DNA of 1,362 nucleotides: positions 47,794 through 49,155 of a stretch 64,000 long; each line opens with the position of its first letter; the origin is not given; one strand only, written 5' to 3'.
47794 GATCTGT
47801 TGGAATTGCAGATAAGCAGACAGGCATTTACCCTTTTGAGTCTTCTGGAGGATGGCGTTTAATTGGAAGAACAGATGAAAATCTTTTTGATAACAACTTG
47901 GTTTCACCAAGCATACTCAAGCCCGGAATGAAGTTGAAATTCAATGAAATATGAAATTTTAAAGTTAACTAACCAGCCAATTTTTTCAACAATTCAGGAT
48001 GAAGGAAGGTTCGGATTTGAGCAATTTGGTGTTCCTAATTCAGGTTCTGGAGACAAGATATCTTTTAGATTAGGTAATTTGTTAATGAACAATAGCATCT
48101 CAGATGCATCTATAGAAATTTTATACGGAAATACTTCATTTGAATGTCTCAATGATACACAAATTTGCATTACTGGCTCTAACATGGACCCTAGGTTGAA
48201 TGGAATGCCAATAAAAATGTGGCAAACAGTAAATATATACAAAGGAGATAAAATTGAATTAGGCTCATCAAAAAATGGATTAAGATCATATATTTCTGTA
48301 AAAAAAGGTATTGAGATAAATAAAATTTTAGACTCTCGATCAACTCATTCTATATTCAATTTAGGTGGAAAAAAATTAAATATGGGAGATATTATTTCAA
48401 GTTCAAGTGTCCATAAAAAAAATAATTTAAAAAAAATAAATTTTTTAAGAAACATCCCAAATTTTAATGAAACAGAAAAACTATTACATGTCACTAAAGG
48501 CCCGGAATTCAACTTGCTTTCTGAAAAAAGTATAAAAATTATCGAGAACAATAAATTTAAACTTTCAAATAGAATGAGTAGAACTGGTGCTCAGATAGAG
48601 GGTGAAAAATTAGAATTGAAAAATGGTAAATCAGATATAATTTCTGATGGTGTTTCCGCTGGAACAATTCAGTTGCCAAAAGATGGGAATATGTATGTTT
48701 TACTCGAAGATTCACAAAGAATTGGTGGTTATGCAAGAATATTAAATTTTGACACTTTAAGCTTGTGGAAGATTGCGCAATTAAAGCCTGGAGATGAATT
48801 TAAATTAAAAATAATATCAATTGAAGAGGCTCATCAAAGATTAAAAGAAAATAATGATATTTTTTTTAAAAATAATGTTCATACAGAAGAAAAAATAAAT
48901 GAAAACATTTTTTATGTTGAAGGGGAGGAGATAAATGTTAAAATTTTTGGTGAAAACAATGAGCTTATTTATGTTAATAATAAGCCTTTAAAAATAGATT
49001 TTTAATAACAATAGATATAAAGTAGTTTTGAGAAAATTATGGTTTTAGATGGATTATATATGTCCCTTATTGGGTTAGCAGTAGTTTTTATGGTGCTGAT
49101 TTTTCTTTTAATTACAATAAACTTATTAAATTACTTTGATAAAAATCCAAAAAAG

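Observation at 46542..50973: PxpABC-like genes joined to OadG-BCCP-OadB with no canonical carboxyltransferase or biotin carboxylase: candidate new Na+-coupled biotin enzyme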

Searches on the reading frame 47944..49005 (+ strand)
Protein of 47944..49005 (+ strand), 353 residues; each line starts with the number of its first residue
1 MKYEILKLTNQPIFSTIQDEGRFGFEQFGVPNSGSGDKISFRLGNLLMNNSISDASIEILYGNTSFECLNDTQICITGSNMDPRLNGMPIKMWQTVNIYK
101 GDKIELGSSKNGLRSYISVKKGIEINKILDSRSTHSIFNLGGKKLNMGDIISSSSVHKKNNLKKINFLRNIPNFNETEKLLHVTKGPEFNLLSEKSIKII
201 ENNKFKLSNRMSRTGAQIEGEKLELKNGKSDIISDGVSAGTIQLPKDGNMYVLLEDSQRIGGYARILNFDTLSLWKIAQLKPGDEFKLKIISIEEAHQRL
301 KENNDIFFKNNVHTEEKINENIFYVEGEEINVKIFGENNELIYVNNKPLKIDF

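Call 3: search_protein_families(library=pfam, proteins=[window:47944-49005:+], max_evalue=0.01)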
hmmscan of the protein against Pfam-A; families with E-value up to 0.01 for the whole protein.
window:47944-49005:+ (353 aa): 1 family
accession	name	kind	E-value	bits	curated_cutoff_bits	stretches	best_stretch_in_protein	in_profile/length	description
PF02626.20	CT_A_B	-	3.2e-66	224.1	25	1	28-288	1-259/261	Carboxyltransferase domain, subdomain A and B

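Call 4: search_protein_families(library=ncbifam, proteins=[window:47944-49005:+], max_evalue=0.01)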
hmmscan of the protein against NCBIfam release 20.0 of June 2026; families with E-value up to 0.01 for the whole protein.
window:47944-49005:+ (353 aa): 3 families
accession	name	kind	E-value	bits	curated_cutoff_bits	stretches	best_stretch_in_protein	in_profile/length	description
TIGR00724.1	urea_amlyse_rel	domain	3.3e-65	220.2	230.2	1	6-310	2-306/315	5-oxoprolinase/urea amidolyase family protein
NF045499.1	PxpC_5OPro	equivalog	1.9e-49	168.6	500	1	6-305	2-297/306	5-oxoprolinase subunit PxpC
TIGR02712.1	urea_carbox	equivalog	1.5e-40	138.8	1303.85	1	7-318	450-775/1201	urea carboxylase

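Call 5: find_encoding_contigs(protein=window:47944-49005:+, flank=10000, max_places=6)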
Protein window:47944-49005:+ (353 aa): no gene with exactly this product is on record in the collection.

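Call 7: find_homologous_proteins(query=window:47944-49005:+, max_evalue=1e-10)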
Query window:47944-49005:+ (353 aa): 153 proteins with E <= 1e-10 among 4245 candidates; the best 120 are listed.
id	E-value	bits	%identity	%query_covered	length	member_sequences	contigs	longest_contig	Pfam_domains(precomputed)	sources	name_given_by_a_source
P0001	1.4e-207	706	91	100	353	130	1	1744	PF02626.21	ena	-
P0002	1.1e-179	615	78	100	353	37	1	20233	PF02626.21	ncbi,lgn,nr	ncbi:MAG: hypothetical protein VX114_01855 [Chloroflexota bacterium]|nr:hypothetical protein [Chloro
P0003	1.7e-176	604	76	100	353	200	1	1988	PF02626.21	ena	-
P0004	6.6e-151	520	91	75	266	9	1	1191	PF02626.21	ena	-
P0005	1.1e-149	516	67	100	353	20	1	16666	PF02626.21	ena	-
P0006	3.9e-149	514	66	100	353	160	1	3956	PF02626.21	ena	-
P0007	3.4e-147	508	66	100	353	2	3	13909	PF02626.21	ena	-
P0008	3.6e-147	508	66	100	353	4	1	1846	PF02626.21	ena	-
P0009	2.1e-145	502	66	100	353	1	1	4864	PF02626.21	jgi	jgi:biotin-dependent carboxylase-like uncharacterized protein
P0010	1.9e-144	499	65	100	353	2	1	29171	PF02626.21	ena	-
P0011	3.4e-144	498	65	100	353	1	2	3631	PF02626.21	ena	-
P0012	1.9e-143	495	65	100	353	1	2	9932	PF02626.21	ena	-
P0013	1.2e-142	493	64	100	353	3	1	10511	PF02626.21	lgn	-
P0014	9.6e-142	490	64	100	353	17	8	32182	PF02626.21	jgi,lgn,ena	-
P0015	9.7e-142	490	64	100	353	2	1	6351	PF02626.21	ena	-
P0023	4.9e-92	326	46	99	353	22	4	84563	PF02626.21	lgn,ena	-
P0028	1.2e-54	203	34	97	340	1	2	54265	PF02626.21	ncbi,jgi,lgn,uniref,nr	ncbi:MAG: biotin-dependent carboxyltransferase family protein [Anaeromicrobium sp.]|jgi:biotin-depen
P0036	7.4e-51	191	33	95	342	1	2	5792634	PF02626.21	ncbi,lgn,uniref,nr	ncbi:biotin-dependent carboxyltransferase family protein [Geosporobacter ferrireducens]|uniref:KipI 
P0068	3.3e-42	163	33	84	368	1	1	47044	PF02626.21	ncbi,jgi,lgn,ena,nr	ncbi:MAG: biotin-dependent carboxyltransferase family protein [Spirochaetes bacterium]|nr:biotin-dep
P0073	2.0e-41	160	31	84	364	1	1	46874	PF02626.21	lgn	-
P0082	7.0e-39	152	30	87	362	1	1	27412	PF02626.21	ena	-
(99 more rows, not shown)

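Call 8: find_encoding_contigs(protein=P0002, flank=10000, max_places=2)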
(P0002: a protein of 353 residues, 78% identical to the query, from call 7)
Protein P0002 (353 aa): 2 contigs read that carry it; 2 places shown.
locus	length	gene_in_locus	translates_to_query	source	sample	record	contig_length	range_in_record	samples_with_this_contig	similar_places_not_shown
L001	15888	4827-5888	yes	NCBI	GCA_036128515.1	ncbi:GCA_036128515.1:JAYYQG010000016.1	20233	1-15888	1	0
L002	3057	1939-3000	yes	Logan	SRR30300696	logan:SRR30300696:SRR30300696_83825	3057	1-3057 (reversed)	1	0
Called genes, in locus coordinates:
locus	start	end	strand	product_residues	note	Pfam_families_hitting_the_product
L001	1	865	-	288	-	?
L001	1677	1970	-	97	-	-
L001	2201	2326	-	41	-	-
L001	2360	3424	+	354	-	PF01408:GFO_IDH_MocA, PF02894:GFO_IDH_MocA_C (weak)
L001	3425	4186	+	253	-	PF03746:LamB_YcsF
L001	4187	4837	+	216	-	PF02682:CT_C_D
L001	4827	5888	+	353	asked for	PF02626:CT_A_B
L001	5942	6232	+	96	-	PF04277:OAD_gamma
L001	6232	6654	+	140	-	PF25917:BSH_RND (faint), PF00364:Biotin_lipoyl, PF25984:BSH_YknX (faint)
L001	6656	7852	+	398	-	PF03977:OAD_beta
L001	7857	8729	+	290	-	PF00701:DHDPS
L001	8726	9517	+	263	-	PF01925:TauE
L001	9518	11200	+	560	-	PF02776:TPP_enzyme_N, PF00205:TPP_enzyme_M, PF02775:TPP_enzyme_C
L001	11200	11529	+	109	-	PF06052:3-HAO (weak), PF07883:Cupin_2, PF02311:AraC_binding (weak)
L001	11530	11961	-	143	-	PF09055:Sod_Ni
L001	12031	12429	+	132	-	PF10502:Peptidase_S26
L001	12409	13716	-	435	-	PF00890:FAD_binding_2 (weak), PF01593:Amino_oxidase, PF03486:HI0933_like (faint), PF07992:Pyr_redox_2 (faint), PF12831:FAD_oxidored, PF13450:NAD_binding_8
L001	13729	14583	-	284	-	PF00494:SQS_PSY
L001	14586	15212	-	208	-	-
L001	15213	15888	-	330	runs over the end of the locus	PF00348:polyprenyl_synt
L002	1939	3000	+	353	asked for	PF02626:CT_A_B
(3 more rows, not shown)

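Call 9: find_encoding_contigs(protein=P0014, flank=10000, max_places=3)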
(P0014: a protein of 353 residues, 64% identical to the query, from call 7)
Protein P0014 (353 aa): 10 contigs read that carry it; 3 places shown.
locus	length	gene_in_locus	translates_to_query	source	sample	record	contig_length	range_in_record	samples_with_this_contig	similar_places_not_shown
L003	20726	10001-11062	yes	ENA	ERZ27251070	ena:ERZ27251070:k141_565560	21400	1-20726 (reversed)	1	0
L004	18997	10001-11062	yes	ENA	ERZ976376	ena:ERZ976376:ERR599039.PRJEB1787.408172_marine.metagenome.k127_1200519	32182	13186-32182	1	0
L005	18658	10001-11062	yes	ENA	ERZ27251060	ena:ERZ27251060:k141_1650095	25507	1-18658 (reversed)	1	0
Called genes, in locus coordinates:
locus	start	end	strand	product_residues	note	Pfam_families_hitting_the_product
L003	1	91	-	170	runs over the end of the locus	PF11821:ActD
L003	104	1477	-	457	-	PF03916:NrfD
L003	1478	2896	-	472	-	-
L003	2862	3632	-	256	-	PF13183:Fer4_8 (faint), PF13237:Fer4_10 (faint), PF12838:Fer4_7 (weak), PF13534:Fer4_17 (faint), PF13247:Fer4_11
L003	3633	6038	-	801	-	PF00384:Molybdopterin, PF01568:Molydop_binding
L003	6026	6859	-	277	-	PF14522:Cytochrome_C7 (faint), PF14537:Cytochrom_c3_2 (faint)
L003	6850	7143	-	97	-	-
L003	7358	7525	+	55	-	-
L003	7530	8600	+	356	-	PF01408:GFO_IDH_MocA, PF01488:Shikimate_DH (faint), PF22725:GFO_IDH_MocA_C3 (faint), PF02894:GFO_IDH_MocA_C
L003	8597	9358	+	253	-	PF03746:LamB_YcsF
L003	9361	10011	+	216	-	PF02682:CT_C_D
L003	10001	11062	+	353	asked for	PF02626:CT_A_B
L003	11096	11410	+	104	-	PF04277:OAD_gamma (weak)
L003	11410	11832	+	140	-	-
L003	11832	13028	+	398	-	PF03977:OAD_beta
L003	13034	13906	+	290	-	PF00701:DHDPS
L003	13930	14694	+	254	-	PF01925:TauE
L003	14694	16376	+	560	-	PF02776:TPP_enzyme_N, PF00205:TPP_enzyme_M, PF02775:TPP_enzyme_C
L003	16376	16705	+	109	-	PF06052:3-HAO (weak), PF07883:Cupin_2, PF02311:AraC_binding (weak)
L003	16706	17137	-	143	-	PF09055:Sod_Ni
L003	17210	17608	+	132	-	PF10502:Peptidase_S26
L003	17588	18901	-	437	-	PF01266:DAO (faint), PF01593:Amino_oxidase, PF07992:Pyr_redox_2 (faint), PF12831:FAD_oxidored (weak), PF13450:NAD_binding_8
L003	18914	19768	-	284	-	PF00494:SQS_PSY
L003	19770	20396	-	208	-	-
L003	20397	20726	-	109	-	?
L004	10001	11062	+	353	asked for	PF02626:CT_A_B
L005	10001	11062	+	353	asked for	PF02626:CT_A_B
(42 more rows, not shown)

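Call 10: find_encoding_contigs(protein=P0023, flank=10000, max_places=3)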
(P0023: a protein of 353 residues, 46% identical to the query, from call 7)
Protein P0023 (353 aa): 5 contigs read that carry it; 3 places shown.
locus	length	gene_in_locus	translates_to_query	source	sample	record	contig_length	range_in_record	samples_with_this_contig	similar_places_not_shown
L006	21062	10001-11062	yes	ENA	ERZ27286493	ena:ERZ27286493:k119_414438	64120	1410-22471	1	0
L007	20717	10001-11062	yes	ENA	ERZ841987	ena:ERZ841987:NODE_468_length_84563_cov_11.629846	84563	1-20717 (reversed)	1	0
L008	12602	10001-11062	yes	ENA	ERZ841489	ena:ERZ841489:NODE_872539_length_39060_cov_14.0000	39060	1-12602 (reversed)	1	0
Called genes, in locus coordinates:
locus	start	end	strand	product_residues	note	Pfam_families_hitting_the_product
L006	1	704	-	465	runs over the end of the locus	-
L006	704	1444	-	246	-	PF13183:Fer4_8 (faint), PF13187:Fer4_9 (faint), PF12797:Fer4_2 (weak), PF13237:Fer4_10 (faint), PF12838:Fer4_7 (weak), PF13247:Fer4_11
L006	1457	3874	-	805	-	PF00384:Molybdopterin, PF01568:Molydop_binding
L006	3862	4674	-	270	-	PF14522:Cytochrome_C7 (faint), PF14537:Cytochrom_c3_2 (faint)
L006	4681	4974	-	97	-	-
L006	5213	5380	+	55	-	-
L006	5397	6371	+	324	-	PF00676:E1_dh, PF00456:Transketolase_N (weak), PF02775:TPP_enzyme_C (weak)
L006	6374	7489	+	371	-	PF02779:Transket_pyr, PF02780:Transketolase_C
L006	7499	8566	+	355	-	PF01408:GFO_IDH_MocA, PF22725:GFO_IDH_MocA_C3 (weak), PF02894:GFO_IDH_MocA_C (weak)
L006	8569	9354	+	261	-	PF03746:LamB_YcsF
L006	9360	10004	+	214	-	PF02682:CT_C_D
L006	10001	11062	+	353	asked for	PF02626:CT_A_B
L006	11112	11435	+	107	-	PF04277:OAD_gamma (weak)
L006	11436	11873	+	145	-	PF00364:Biotin_lipoyl, PF25973:BSH_CzcB (faint), PF25984:BSH_YknX (weak)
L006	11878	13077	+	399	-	PF03977:OAD_beta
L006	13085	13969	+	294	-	PF00701:DHDPS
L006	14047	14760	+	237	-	PF01925:TauE, PF07690:MFS_1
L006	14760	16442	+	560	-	PF02776:TPP_enzyme_N, PF00205:TPP_enzyme_M, PF02775:TPP_enzyme_C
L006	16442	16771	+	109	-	PF07883:Cupin_2, PF02311:AraC_binding (weak)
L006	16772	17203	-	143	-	PF09055:Sod_Ni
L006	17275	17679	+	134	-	PF10502:Peptidase_S26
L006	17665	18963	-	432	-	PF01134:GIDA (faint), PF01266:DAO (faint), PF01593:Amino_oxidase, PF12831:FAD_oxidored (weak), PF13450:NAD_binding_8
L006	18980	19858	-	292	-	PF00494:SQS_PSY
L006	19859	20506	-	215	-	-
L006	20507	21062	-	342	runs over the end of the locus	PF00348:polyprenyl_synt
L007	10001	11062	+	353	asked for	PF02626:CT_A_B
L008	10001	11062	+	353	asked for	PF02626:CT_A_B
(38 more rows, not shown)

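Call 12: find_encoding_contigs(protein=P0028, flank=10000, max_places=2)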
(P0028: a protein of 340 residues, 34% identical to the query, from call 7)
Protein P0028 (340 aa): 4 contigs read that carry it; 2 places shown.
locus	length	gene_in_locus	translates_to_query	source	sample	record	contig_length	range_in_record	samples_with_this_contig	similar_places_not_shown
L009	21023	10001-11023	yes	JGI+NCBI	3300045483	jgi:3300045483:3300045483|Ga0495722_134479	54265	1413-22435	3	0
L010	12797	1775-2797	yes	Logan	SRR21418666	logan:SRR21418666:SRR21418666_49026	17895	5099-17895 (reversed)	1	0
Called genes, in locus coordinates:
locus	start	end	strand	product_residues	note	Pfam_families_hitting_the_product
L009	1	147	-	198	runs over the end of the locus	PF12952:DUF3841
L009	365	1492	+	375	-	PF00483:NTP_transferase, PF25084:LbH_EIF2B (weak), PF24894:Hexapep_GlmU, PF25087:GMPPB_C (weak)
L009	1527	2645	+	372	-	PF00483:NTP_transferase, PF25084:LbH_EIF2B, PF25087:GMPPB_C (weak), PF25247:LbH_GLGC (weak), PF24894:Hexapep_GlmU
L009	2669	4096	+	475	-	PF08323:Glyco_transf_5, PF13439:Glyco_transf_4 (faint), PF00534:Glycos_transf_1, PF13692:Glyco_trans_1_4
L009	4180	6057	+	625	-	PF02922:CBM_48, PF00128:Alpha-amylase, PF21653:pulA_all-beta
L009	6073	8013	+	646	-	PF02922:CBM_48, PF00128:Alpha-amylase, PF02806:Alpha-amylase_C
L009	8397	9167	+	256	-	PF03746:LamB_YcsF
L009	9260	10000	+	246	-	PF02682:CT_C_D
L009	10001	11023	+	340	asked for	PF02626:CT_A_B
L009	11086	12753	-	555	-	PF01569:PAP2 (weak), PF22778:VCPO_2nd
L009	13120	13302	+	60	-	PF27871:CLB_0814_fam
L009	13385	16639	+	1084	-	PF00176:SNF2-rel_dom (weak), PF00270:DEAD (faint), PF04851:ResIII (weak), PF20720:nSTAND3, PF00271:Helicase_C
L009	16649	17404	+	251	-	PF14335:DUF4391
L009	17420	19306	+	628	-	PF01555:N6_N4_Mtase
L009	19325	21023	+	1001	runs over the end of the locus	PF04851:ResIII, PF00270:DEAD (weak), PF19778:RE_endonuc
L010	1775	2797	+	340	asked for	PF02626:CT_A_B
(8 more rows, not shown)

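Call 13: find_encoding_contigs(protein=P0036, flank=10000, max_places=2)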
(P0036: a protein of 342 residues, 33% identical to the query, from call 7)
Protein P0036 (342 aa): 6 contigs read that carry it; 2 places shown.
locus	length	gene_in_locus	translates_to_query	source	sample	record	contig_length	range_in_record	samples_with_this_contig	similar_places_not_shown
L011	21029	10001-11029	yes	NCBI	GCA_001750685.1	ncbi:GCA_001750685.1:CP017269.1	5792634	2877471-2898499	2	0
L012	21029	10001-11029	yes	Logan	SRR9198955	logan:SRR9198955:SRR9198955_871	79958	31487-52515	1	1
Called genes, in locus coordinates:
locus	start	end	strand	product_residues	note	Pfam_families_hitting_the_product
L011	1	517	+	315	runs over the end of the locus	PF00682:HMGL-like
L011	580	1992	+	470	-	PF00171:Aldedh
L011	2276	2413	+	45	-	-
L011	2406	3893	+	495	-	PF00474:SSF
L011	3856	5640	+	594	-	PF00672:HAMP, PF00989:PAS (weak), PF13426:PAS_9 (weak), PF00512:HisKA, PF02518:HATPase_c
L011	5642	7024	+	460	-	PF00072:Response_reg, PF00158:Sigma54_activat, PF14532:Sigma54_activ_2, PF07728:AAA_5 (weak), PF25601:AAA_lid_14, PF02954:HTH_8 (weak)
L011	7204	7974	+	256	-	PF03746:LamB_YcsF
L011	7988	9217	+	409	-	PF01566:Nramp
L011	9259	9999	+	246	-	PF02682:CT_C_D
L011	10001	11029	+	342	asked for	PF02626:CT_A_B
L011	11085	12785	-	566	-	PF00672:HAMP, PF00015:MCPsignal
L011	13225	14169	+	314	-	PF00491:Arginase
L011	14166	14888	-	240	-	PF01553:Acyltransferase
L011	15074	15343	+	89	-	PF12840:HTH_20, PF01022:HTH_5, PF08279:HTH_11 (weak), PF12802:MarR_2 (weak), PF13412:HTH_24 (weak), PF21476:PF0610-like_N (weak)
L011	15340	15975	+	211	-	PF07853:DUF1648, PF13630:SdpI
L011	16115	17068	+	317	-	PF01699:Na_Ca_ex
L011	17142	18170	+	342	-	-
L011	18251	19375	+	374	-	PF08448:PAS_4 (weak), PF07228:SpoIIE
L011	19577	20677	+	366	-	PF18975:DUF5711, PF13570:Beta-prop_ACSF4 (faint)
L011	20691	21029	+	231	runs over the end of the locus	PF02674:Colicin_V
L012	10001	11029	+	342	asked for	PF02626:CT_A_B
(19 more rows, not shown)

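Call 35: search_solved_structures(query=window:47944-49005:+, max_evalue=0.001, show_alignments=3)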
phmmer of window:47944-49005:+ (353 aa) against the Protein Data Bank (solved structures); distinct sequences matched with E-value up to 0.001: 6.
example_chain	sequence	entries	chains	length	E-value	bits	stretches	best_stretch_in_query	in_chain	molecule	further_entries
9yx5_V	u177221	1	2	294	6.8e-33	117.1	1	14-288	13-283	Allophanate hydrolase subunit 2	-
3mml_A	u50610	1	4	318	7.1e-33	117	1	14-288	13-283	Allophanate hydrolase subunit 2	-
5dud_A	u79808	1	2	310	4.3e-31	111.1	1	6-304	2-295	YbgK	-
3va7_A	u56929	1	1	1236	4.3e-23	84.8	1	16-308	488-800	KLLA0E08119p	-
5i8i_A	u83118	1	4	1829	8.4e-23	83.9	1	16-308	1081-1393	Urea Amidolyase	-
3oep_A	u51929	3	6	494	1.7e-15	59.9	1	13-286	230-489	Putative uncharacterized protein TTHA0988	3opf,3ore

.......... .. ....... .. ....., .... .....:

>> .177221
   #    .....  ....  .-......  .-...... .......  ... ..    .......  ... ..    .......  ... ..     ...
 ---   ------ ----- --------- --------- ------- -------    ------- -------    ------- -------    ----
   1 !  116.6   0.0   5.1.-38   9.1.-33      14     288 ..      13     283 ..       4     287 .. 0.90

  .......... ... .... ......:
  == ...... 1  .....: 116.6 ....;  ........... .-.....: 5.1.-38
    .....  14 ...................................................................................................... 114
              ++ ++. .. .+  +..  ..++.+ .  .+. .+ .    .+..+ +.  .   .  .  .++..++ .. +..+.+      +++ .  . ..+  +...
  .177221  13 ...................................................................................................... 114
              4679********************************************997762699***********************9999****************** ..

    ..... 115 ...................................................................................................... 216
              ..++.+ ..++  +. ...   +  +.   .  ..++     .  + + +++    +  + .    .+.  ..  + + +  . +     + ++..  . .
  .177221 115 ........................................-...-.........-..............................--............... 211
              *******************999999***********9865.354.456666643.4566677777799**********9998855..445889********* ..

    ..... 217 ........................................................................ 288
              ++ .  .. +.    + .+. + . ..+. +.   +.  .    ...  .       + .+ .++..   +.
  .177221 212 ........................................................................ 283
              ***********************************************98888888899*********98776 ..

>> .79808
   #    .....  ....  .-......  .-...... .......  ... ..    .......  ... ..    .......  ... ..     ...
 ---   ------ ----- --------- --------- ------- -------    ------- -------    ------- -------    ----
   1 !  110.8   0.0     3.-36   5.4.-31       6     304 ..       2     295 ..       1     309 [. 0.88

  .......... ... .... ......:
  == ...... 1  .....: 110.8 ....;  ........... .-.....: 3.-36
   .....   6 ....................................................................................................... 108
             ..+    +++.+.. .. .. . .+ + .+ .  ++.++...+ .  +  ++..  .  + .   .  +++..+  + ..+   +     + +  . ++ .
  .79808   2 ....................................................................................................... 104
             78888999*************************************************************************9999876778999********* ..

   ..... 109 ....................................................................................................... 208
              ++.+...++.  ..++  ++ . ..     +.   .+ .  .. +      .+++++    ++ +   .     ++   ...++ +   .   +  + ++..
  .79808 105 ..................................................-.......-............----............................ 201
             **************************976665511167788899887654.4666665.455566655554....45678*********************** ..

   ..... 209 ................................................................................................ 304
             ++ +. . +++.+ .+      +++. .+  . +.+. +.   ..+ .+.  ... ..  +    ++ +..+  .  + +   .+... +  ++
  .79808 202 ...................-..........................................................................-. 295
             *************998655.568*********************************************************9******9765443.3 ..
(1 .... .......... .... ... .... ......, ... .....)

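Call 44: find_encoding_contigs(protein=P0068, flank=10000, max_places=2)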
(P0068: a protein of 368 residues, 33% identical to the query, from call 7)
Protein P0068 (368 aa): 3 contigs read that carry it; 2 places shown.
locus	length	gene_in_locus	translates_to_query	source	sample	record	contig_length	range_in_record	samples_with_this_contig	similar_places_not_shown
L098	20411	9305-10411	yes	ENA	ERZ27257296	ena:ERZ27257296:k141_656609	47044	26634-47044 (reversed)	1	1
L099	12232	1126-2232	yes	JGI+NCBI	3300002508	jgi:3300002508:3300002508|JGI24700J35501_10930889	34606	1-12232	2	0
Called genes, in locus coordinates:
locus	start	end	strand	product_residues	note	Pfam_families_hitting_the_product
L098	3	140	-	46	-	?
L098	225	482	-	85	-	-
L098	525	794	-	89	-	-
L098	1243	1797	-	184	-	-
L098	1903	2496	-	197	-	PF01330:RuvA_N, PF14520:HHH_5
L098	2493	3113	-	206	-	PF02075:RuvC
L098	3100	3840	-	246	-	PF20772:TACO1_YebC_N, PF01709:Transcrip_reg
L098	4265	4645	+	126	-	PF20184:DUF6547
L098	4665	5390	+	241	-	-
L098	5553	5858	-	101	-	-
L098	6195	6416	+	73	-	PF24113:DUF7387 (weak)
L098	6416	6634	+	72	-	PF07927:HicA_toxin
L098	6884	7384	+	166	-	PF04493:Endonuclease_5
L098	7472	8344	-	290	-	-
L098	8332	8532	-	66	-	-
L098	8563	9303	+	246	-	PF02682:CT_C_D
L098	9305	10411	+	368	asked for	PF02626:CT_A_B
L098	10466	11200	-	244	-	PF00588:SpoU_methylase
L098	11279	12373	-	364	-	PF01594:AI-2E_transport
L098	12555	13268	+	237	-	PF09414:RNA_ligase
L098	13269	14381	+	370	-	PF01966:HD (weak), PF13671:AAA_33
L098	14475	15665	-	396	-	PF07690:MFS_1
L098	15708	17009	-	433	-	PF02550:AcetylCoA_hydro, PF13336:AcetylCoA_hyd_C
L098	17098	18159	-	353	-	PF01210:NAD_Gly3P_dh_N (weak), PF02558:ApbA, PF03446:NAD_binding_2 (weak), PF03721:UDPG_MGDP_dh_N (weak), PF08546:ApbA_C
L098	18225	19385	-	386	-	PF00108:Thiolase_N, PF00109:ketoacyl-synt (weak), PF02803:Thiolase_C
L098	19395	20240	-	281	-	PF05853:BKACE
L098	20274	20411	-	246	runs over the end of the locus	PF00106:adh_short, PF08659:KR, PF23441:SDR, PF13561:adh_short_C2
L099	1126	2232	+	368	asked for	PF02626:CT_A_B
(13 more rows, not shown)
